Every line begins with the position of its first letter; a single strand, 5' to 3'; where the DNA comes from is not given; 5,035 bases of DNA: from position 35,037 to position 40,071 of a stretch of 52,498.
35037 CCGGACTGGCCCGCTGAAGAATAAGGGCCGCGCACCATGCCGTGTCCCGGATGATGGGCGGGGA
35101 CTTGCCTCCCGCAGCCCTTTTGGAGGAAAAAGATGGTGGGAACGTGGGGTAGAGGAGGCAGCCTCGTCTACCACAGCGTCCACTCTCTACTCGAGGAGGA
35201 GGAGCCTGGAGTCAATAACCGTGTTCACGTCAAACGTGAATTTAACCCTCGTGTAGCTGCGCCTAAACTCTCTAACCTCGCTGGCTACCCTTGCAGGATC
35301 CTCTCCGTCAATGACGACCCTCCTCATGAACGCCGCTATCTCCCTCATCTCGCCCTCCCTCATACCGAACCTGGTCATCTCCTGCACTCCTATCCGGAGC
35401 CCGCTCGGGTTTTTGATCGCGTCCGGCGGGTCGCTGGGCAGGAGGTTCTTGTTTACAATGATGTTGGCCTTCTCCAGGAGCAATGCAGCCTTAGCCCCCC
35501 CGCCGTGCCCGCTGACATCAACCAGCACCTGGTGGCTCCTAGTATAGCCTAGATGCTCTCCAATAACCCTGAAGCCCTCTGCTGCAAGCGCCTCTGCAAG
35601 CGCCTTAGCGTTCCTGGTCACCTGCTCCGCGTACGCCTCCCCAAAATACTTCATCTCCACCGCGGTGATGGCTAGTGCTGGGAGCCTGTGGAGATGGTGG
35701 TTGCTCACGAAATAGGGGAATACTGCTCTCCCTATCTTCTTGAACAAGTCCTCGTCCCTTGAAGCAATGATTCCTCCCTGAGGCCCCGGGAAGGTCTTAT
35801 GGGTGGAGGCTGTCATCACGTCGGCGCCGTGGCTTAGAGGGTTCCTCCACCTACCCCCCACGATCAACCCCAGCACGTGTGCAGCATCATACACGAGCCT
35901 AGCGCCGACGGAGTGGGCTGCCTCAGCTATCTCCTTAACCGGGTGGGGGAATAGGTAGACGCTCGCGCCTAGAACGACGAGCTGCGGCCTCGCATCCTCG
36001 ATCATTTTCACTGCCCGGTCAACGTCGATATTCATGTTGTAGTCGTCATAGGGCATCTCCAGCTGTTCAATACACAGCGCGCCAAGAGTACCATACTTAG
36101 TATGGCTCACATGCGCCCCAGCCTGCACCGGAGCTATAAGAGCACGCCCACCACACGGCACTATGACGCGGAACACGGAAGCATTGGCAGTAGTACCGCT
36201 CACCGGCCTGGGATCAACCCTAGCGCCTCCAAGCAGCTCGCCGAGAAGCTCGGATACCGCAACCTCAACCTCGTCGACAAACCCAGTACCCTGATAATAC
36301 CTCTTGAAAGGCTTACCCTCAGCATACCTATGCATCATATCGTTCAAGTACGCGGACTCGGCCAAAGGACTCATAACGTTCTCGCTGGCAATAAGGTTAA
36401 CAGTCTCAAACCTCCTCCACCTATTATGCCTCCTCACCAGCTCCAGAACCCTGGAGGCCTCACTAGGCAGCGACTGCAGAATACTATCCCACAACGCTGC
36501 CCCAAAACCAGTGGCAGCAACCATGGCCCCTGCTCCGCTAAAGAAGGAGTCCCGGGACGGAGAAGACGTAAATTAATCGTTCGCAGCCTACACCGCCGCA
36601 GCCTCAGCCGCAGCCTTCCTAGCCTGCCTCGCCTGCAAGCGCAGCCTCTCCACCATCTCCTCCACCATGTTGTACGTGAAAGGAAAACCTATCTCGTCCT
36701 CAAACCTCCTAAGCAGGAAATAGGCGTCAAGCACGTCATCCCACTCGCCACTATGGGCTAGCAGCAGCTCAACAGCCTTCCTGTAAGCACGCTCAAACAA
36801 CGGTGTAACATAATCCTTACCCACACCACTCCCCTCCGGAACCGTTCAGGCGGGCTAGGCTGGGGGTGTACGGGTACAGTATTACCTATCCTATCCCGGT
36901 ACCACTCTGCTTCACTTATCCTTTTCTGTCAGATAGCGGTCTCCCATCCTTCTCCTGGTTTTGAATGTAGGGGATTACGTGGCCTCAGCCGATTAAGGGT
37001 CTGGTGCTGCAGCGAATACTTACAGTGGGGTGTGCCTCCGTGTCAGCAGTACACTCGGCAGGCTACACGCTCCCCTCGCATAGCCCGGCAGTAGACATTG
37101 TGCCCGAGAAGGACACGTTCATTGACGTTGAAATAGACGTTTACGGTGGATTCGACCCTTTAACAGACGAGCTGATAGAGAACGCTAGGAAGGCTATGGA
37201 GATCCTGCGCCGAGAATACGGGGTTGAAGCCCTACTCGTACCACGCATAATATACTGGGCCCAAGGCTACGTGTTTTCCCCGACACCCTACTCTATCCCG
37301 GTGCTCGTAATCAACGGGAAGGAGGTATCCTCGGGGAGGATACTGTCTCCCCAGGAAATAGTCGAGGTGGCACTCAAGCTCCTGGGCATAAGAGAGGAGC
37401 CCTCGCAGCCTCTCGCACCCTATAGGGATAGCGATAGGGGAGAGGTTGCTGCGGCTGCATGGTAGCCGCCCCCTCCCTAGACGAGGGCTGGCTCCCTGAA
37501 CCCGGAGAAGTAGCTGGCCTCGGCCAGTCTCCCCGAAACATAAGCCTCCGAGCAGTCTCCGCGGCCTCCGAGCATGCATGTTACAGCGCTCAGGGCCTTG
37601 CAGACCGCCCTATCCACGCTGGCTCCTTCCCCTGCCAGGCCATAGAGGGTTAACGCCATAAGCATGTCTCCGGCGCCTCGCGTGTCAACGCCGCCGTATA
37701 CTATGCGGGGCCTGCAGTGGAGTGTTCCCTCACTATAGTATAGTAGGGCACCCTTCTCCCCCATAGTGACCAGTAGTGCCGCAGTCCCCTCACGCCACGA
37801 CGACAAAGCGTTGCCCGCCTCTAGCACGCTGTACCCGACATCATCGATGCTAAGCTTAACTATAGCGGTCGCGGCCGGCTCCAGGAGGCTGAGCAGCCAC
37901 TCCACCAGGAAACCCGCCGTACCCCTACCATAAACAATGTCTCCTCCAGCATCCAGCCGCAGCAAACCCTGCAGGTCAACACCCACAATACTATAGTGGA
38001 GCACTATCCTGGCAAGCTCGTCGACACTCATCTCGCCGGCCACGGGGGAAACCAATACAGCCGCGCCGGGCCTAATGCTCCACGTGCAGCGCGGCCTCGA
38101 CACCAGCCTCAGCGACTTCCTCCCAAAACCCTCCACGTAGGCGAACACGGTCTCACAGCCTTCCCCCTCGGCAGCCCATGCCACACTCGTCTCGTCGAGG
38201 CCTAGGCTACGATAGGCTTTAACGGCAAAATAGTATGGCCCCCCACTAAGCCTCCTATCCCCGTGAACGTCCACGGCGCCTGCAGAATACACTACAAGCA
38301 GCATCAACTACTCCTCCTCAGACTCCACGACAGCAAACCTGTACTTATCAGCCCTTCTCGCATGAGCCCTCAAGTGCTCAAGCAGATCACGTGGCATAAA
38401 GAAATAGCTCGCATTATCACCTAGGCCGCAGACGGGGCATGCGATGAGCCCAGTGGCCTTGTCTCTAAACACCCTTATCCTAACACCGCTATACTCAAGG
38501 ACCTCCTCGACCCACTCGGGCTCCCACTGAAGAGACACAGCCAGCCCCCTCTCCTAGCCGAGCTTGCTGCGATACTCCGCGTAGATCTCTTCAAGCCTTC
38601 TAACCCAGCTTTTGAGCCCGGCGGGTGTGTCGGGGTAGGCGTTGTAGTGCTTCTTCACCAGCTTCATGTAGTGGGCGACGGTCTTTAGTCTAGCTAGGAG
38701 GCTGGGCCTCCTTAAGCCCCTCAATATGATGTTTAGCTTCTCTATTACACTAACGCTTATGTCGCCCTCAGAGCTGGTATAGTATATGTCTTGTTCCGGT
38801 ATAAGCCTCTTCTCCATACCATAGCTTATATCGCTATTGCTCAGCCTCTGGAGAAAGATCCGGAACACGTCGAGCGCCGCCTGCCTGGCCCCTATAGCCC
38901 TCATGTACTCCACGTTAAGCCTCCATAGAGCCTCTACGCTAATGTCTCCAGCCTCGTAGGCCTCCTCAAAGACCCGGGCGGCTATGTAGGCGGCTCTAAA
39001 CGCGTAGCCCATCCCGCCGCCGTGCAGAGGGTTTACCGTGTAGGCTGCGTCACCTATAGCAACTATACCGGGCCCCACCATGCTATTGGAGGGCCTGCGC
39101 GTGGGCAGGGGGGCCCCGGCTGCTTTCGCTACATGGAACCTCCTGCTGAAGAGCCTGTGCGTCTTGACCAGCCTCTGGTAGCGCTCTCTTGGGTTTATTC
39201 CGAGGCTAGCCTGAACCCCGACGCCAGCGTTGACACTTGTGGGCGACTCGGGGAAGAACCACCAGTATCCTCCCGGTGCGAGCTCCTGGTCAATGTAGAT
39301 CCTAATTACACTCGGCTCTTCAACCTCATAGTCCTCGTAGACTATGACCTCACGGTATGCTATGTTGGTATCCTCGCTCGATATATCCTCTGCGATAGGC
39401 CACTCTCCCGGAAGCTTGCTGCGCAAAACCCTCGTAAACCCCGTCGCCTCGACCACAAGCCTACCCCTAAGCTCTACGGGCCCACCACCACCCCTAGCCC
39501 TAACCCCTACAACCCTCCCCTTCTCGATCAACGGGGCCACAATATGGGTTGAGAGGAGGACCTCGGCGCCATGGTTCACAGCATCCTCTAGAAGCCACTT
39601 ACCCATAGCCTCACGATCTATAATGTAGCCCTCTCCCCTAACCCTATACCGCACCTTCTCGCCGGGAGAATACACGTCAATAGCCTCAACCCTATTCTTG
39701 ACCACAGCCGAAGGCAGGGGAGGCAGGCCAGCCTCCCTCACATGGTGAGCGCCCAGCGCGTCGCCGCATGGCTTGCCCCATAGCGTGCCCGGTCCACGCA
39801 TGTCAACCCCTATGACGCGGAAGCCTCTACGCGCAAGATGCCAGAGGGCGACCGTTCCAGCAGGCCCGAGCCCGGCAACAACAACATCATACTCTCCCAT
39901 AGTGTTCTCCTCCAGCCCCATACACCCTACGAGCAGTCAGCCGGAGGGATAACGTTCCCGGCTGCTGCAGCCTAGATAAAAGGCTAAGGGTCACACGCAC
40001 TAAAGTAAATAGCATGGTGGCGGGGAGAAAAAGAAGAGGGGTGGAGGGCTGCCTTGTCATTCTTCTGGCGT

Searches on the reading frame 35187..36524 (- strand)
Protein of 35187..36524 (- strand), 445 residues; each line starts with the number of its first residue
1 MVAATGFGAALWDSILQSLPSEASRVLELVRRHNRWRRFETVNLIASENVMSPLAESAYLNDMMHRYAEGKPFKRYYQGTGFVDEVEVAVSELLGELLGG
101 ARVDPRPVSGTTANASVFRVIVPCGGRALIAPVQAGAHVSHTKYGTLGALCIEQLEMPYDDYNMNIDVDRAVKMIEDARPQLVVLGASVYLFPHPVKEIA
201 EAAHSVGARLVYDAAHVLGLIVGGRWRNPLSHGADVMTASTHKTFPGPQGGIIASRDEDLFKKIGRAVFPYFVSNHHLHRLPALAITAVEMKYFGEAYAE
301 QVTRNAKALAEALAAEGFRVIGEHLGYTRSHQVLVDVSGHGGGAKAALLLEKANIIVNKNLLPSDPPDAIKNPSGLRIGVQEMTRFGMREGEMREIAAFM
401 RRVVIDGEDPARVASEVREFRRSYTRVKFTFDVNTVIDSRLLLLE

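Call 53: search_protein_families(library=pfam, proteins=[window:35187-36524:-], max_evalue=0.00001)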
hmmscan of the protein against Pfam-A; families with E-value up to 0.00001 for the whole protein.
window:35187-36524:- (445 aa): 1 family
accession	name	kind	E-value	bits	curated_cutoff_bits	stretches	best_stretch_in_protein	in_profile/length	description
PF00464.25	SHMT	-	2.6e-63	214.4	27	1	26-400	8-399/399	Serine hydroxymethyltransferase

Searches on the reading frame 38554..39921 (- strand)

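Call 53: search_protein_families(library=pfam, proteins=[window:38554-39921:-], max_evalue=0.00001)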
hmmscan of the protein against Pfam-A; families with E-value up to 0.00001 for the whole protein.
window:38554-39921:- (455 aa): 3 families
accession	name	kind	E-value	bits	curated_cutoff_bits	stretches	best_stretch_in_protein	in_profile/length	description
PF22578.2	GGR_cat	-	1.9e-15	56.9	27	1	184-255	1-71/88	Geranylgeranyl reductase catalytic domain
PF01266.30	DAO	-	8.3e-08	32.6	27.9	0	12-45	1-35/353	FAD dependent oxidoreductase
PF12831.13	FAD_oxidored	-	6.3e-06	26.2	27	0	12-165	1-149/416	FAD dependent oxidoreductase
